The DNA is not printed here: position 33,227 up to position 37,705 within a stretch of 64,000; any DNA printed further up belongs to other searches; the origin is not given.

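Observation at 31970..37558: About 1860-aa single-chain BC-BCCP-CT acyl-CoA carboxylase embedded in the lipid operon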

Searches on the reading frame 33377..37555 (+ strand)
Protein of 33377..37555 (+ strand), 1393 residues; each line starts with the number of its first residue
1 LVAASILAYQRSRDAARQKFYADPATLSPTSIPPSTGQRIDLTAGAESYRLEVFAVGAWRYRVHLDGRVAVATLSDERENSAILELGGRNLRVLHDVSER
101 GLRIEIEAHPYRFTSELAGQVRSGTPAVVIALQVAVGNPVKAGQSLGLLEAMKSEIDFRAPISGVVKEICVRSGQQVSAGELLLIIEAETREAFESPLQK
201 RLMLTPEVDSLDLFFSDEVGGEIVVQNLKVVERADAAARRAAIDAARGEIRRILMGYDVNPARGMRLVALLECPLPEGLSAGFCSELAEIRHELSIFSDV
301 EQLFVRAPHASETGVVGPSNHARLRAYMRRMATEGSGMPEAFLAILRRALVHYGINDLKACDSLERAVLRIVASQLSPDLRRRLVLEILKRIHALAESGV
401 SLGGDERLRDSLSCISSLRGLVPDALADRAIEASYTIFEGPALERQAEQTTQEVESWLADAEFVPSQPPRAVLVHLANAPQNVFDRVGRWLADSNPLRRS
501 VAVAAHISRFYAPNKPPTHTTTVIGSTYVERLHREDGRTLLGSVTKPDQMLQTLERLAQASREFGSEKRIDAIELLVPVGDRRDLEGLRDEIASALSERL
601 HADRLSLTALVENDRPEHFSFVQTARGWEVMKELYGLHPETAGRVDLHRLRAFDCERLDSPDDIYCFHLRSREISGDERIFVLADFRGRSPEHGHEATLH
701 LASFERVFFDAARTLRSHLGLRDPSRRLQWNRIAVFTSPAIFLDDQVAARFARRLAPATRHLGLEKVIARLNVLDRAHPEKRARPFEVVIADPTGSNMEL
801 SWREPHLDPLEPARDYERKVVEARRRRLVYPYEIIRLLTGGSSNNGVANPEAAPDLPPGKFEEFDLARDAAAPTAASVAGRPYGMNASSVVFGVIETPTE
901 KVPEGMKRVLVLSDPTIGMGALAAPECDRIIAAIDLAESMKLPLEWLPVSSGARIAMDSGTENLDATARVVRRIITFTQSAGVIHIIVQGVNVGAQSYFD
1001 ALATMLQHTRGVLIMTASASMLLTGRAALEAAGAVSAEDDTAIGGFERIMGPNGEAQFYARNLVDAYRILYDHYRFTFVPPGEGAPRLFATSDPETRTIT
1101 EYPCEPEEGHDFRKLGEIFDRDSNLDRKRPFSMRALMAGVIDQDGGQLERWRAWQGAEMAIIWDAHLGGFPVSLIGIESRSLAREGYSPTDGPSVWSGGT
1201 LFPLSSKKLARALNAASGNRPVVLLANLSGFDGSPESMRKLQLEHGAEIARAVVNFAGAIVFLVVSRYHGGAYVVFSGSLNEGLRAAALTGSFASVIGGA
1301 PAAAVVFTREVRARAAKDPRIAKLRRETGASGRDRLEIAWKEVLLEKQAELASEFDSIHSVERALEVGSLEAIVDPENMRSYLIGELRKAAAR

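Call 9: search_solved_structures(query=window:33950-37555:+, max_evalue=0.01, show_alignments=2)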
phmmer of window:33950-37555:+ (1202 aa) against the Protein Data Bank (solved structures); distinct sequences matched with E-value up to 0.01: 38.
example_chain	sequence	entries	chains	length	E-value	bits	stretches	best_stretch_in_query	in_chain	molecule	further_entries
5i6g_A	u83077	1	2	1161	2.2e-16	62.2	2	937-1143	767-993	Acetyl-CoA carboxylase-like protein,Acetyl-CoA carboxylase-like protein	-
5i6f_A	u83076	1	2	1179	2.4e-16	62.2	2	937-1143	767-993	Acetyl-CoA carboxylase-like protein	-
5i6h_A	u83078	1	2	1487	4.9e-16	61.1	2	937-1143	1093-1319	Acetyl-CoA carboxylase-like protein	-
5i6i_A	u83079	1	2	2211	2.9e-15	58.5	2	937-1143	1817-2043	Acetyl-CoA carboxylase-like protein,Acetyl-CoA carboxylase-like protein,Acetyl-CoA carboxy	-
9cv6_A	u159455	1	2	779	1.5e-14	56.2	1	822-1093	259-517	Acetyl-CoA carboxylase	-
3tv5_A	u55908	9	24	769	2.1e-13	52.4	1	948-1119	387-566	Acetyl-CoA carboxylase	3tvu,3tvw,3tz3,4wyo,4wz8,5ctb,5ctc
1w2x_A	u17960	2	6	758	3.8e-12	48.2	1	954-1119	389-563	ACETYL-COA CARBOXYLASE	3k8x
3h0j_A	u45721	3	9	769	3.8e-12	48.2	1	954-1119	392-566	Acetyl-CoA carboxylase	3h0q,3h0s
3pgq_A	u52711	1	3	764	3.9e-12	48.2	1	954-1119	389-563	Acetyl-CoA carboxylase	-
1uyr_A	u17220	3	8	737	4.2e-12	48.1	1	954-1119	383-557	ACETYL-COA CARBOXYLASE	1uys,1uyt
1od2_A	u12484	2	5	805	4.4e-12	48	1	954-1119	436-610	ACETYL-COENZYME A CARBOXYLASE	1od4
1uyv_A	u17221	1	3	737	5.6e-12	47.7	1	954-1119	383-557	ACETYL-COA CARBOXYLASE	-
5csk_A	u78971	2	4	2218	3.3e-11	45.1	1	954-1119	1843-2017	Acetyl-CoA carboxylase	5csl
2x24_A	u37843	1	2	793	3.4e-11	45.1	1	939-1198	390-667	ACETYL-COA CARBOXYLASE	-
3ff6_A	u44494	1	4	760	3.7e-11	44.9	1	936-1198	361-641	Acetyl-CoA carboxylase 2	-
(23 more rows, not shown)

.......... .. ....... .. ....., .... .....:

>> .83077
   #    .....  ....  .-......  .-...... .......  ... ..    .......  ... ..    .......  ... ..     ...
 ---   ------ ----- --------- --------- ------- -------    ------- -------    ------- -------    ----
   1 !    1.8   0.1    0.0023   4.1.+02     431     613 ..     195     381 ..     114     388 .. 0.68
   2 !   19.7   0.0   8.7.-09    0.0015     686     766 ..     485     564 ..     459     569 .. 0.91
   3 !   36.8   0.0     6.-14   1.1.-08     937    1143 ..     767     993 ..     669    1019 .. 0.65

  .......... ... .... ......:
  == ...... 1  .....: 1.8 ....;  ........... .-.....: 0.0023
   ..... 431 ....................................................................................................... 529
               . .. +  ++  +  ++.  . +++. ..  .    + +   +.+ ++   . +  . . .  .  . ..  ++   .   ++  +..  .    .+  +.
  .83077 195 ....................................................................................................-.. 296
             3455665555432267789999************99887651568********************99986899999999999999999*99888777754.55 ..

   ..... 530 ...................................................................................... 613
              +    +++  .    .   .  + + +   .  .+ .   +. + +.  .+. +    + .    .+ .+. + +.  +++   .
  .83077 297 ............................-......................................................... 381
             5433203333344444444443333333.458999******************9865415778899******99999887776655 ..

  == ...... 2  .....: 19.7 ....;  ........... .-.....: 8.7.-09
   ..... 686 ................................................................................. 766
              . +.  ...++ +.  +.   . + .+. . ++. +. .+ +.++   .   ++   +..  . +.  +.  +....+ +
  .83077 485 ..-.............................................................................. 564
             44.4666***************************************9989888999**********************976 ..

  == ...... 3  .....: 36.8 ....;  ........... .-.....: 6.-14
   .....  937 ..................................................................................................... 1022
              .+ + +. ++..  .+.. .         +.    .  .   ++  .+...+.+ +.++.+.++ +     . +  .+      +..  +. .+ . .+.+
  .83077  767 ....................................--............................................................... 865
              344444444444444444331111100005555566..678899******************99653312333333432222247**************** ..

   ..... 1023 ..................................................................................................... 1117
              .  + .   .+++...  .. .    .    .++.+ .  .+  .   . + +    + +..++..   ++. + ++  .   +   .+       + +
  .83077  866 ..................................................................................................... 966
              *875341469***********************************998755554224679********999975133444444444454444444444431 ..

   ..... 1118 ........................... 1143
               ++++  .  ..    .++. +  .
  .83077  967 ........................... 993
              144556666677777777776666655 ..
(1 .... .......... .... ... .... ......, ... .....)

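Call 12: find_homologous_proteins(query=window:33377-37555:+, max_evalue=0.00001)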
Query window:33377-37555:+ (1393 aa): 498 proteins with E <= 0.00001 among 8000 candidates; the best 120 are listed.
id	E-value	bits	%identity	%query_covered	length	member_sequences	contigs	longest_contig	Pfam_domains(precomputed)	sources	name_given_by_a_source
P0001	0.0e+0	3083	100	100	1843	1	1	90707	PF01039.28,PF02786.23,PF00364.29,PF00289.29,PF02222.28,PF02655.20,PF25919.1,PF25917.1,PF07478.19,PF02785.26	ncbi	-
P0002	0.0e+0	2643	85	100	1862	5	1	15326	PF01039.28,PF02786.23,PF00364.29,PF00289.29,PF02222.28,PF02655.20,PF25919.1,PF25917.1,PF07478.19,PF02785.26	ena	-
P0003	0.0e+0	2609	84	100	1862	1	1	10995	PF01039.28,PF02786.23,PF00364.29,PF00289.29,PF02222.28,PF02655.20,PF25917.1,PF07478.19,PF02785.26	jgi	jgi:acetyl/propionyl-CoA carboxylase alpha subunit/acetyl-CoA carboxylase carboxyltransferase compon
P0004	0.0e+0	2598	84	100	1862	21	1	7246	PF01039.28,PF02786.23,PF00364.29,PF00289.29,PF02222.28,PF02655.20,PF25919.1,PF25917.1,PF07478.19,PF02785.26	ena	-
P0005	0.0e+0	2589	83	100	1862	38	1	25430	PF01039.28,PF02786.23,PF00364.29,PF00289.29,PF02222.28,PF02655.20,PF25919.1,PF25917.1,PF07478.19,PF02785.26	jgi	-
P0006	0.0e+0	2571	84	100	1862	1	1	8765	PF01039.28,PF02786.23,PF00364.29,PF00289.29,PF02222.28,PF25919.1,PF25917.1,PF07478.19,PF02785.26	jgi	jgi:acetyl/propionyl-CoA carboxylase alpha subunit/acetyl-CoA carboxylase carboxyltransferase compon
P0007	0.0e+0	2561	82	100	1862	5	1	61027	PF01039.28,PF02786.23,PF00364.29,PF00289.29,PF02222.28,PF25919.1,PF25917.1,PF07478.19,PF02785.26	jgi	-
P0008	0.0e+0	2540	83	100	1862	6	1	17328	PF01039.28,PF02786.23,PF00364.29,PF00289.29,PF02222.28,PF25919.1,PF25917.1,PF07478.19,PF02785.26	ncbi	-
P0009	0.0e+0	2410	78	100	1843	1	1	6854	PF01039.28,PF02786.23,PF00364.29,PF08326.18,PF00289.29,PF02222.28,PF02655.20,PF25919.1,PF25917.1,PF07478.19,PF02785.26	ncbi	-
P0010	0.0e+0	2328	77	100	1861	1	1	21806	PF01039.28,PF02786.23,PF00364.29,PF08326.18,PF00289.29,PF02222.28,PF02655.20,PF25917.1,PF07478.19,PF02785.26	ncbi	-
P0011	0.0e+0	2191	71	100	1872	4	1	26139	PF01039.28,PF02786.23,PF00364.29,PF00289.29,PF02222.28,PF02655.20,PF07478.19,PF02785.26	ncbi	-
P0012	0.0e+0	2160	71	100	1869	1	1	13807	PF01039.28,PF02786.23,PF00364.29,PF00289.29,PF02222.28,PF02655.20,PF07478.19,PF02785.26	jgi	jgi:acetyl/propionyl-CoA carboxylase alpha subunit/acetyl-CoA carboxylase carboxyltransferase compon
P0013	0.0e+0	2157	72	98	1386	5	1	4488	PF25973.1,PF01039.28,PF00364.29,PF25919.1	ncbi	ncbi:MAG: carboxyl transferase domain-containing protein, partial [Myxococcota bacterium]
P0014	0.0e+0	2099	84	81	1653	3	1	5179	PF01039.28,PF02786.23,PF00364.29,PF00289.29,PF02222.28,PF02655.20,PF25919.1,PF25917.1,PF07478.19,PF02785.26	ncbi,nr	ncbi:MAG: ATP-grasp domain-containing protein, partial [Myxococcales bacterium]|nr:ATP-grasp domain-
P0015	0.0e+0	2013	86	77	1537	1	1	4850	PF01039.28,PF02786.23,PF00364.29,PF00289.29,PF02222.28,PF02655.20,PF25919.1,PF25917.1,PF07478.19,PF02785.26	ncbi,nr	ncbi:MAG TPA: biotin carboxylase N-terminal domain-containing protein, partial [Myxococcota bacteriu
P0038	0.0e+0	1797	61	99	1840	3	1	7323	PF01039.28,PF02786.23,PF00364.29,PF00289.29,PF02222.28,PF02655.20,PF25919.1,PF25917.1,PF07478.19,PF02785.26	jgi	jgi:acetyl/propionyl-CoA carboxylase alpha subunit/acetyl-CoA carboxylase carboxyltransferase compon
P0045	0.0e+0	1784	61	99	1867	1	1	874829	PF01039.28,PF02786.23,PF00364.29,PF00289.29,PF02222.28,PF02655.20,PF25919.1,PF25917.1,PF07478.19,PF02785.26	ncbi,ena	-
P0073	0.0e+0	1710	59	100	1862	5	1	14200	PF01039.28,PF02786.23,PF00364.29,PF00289.29,PF02222.28,PF07478.19,PF02785.26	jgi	jgi:acetyl/propionyl-CoA carboxylase alpha subunit/acetyl-CoA carboxylase carboxyltransferase compon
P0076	0.0e+0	1705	59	100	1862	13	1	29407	PF25973.1,PF01039.28,PF02786.23,PF00364.29,PF08326.18,PF00289.29,PF02222.28,PF02655.20,PF25919.1,PF02785.26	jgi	-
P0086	0.0e+0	1694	57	100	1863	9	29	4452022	PF25973.1,PF01039.28,PF02786.23,PF00364.29,PF08326.18,PF00289.29,PF02222.28,PF25919.1,PF07478.19,PF02785.26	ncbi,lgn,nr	ncbi:biotin/lipoyl-binding protein [Myxococcota bacterium]|nr:biotin/lipoyl-binding protein [Myxococ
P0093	0.0e+0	1688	59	100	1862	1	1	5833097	PF25973.1,PF01039.28,PF02786.23,PF00364.29,PF00289.29,PF02222.28,PF02655.20,PF25919.1,PF25917.1,PF07478.19,PF02785.26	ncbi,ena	-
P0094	0.0e+0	1687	57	100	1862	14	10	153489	PF25973.1,PF01039.28,PF02786.23,PF00364.29,PF00289.29,PF02222.28,PF25919.1,PF07478.19,PF02785.26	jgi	jgi:acetyl/propionyl-CoA carboxylase alpha subunit/acetyl-CoA carboxylase carboxyltransferase compon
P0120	0.0e+0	1669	56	100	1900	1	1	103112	PF25973.1,PF01039.28,PF02786.23,PF00364.29,PF00289.29,PF02222.28,PF02655.20,PF25917.1,PF07478.19,PF02785.26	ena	-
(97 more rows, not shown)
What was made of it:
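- Checked: More than 100 full-length collinear homologues of 1840-1900 aa cover 99-100% of the query (call 12), which rules out a chance ORF or an assembly fusion.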

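Call 18: find_encoding_contigs(protein=P0093, flank=10000, max_places=2)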
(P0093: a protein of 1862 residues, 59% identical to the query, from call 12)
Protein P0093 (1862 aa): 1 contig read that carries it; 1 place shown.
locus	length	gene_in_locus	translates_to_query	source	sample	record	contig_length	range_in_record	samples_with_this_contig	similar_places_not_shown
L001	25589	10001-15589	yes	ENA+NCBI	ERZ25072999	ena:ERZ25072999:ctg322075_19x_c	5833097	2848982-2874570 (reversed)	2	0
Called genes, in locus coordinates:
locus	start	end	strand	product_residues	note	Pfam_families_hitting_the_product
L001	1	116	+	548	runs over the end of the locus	PF02776:TPP_enzyme_N, PF00205:TPP_enzyme_M, PF02775:TPP_enzyme_C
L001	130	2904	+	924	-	PF00929:RNase_T, PF13307:Helicase_C_2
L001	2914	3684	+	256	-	PF00106:adh_short, PF08659:KR, PF13561:adh_short_C2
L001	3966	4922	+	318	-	PF00106:adh_short (weak), PF12241:Enoyl_reductase (weak), PF00106:adh_short, PF13561:adh_short_C2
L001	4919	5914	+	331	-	PF08545:ACP_syn_III, PF08541:ACP_syn_III_C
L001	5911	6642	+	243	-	PF00106:adh_short, PF01370:Epimerase (faint), PF08659:KR, PF13561:adh_short_C2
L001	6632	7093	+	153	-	PF22817:ApeP-like (faint), PF07977:FabA, PF22818:ApeI-like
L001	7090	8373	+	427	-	PF00109:ketoacyl-synt, PF02801:Ketoacyl-synt_C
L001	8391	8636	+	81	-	PF00550:PP-binding (weak)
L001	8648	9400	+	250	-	PF01553:Acyltransferase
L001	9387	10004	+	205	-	PF01648:ACPS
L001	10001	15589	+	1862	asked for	PF00289:Biotin_carb_N, PF02222:ATP-grasp, PF02655:ATP-grasp_3 (weak), PF02786:CPSase_L_D2, PF07478:Dala_Dala_lig_C, PF02785:Biotin_carb_C, PF00364:Biotin_lipoyl, PF01039:Carboxyl_trans, +3 more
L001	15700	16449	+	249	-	PF00557:Peptidase_M24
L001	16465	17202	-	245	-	PF00657:Lipase_GDSL, PF13472:Lipase_GDSL_2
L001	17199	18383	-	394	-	PF00202:Aminotran_3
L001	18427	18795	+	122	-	PF02152:FolB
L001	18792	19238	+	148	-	PF00583:Acetyltransf_1, PF13527:Acetyltransf_9 (weak), PF13673:Acetyltransf_10, PF21926:FeeM (faint), PF13508:Acetyltransf_7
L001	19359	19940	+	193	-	-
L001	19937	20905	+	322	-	PF03279:Lip_A_acyltrans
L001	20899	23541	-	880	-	-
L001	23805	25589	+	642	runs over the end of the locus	-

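Call 19: find_encoding_contigs(protein=P0086, flank=10000, max_places=2)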
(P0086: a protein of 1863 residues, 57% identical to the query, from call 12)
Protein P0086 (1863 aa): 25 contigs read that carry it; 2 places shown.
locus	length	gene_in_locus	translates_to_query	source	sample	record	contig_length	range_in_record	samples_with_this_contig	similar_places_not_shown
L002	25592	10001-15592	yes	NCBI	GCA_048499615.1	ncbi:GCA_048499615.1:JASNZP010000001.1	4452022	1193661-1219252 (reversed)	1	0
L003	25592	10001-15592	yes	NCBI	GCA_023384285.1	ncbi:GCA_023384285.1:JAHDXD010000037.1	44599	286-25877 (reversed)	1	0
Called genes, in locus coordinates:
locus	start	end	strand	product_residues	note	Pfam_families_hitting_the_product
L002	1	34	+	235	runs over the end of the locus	PF13489:Methyltransf_23, PF08241:Methyltransf_11, PF08242:Methyltransf_12, PF13649:Methyltransf_25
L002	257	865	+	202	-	PF27854:Heavy_Cys_CGP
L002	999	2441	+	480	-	-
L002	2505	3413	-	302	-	PF02567:PhzC-PhzF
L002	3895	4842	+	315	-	PF00106:adh_short, PF13561:adh_short_C2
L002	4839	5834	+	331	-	PF08545:ACP_syn_III, PF08541:ACP_syn_III_C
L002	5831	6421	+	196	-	PF07977:FabA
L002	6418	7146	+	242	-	PF00106:adh_short, PF08659:KR, PF13561:adh_short_C2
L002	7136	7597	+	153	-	PF22817:ApeP-like (faint), PF07977:FabA, PF22818:ApeI-like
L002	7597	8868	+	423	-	PF00109:ketoacyl-synt, PF02801:Ketoacyl-synt_C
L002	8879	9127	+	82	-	PF00550:PP-binding (weak)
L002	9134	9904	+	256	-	PF01553:Acyltransferase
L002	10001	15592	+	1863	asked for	PF00289:Biotin_carb_N, PF02222:ATP-grasp, PF02786:CPSase_L_D2, PF07478:Dala_Dala_lig_C (weak), PF02785:Biotin_carb_C, PF00364:Biotin_lipoyl, PF25919:BSH_CusB (weak), PF01039:Carboxyl_trans, +2 more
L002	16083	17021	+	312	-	-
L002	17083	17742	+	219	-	-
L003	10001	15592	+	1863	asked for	PF00289:Biotin_carb_N, PF02222:ATP-grasp, PF02786:CPSase_L_D2, PF07478:Dala_Dala_lig_C (weak), PF02785:Biotin_carb_C, PF00364:Biotin_lipoyl, PF25919:BSH_CusB (weak), PF01039:Carboxyl_trans, +2 more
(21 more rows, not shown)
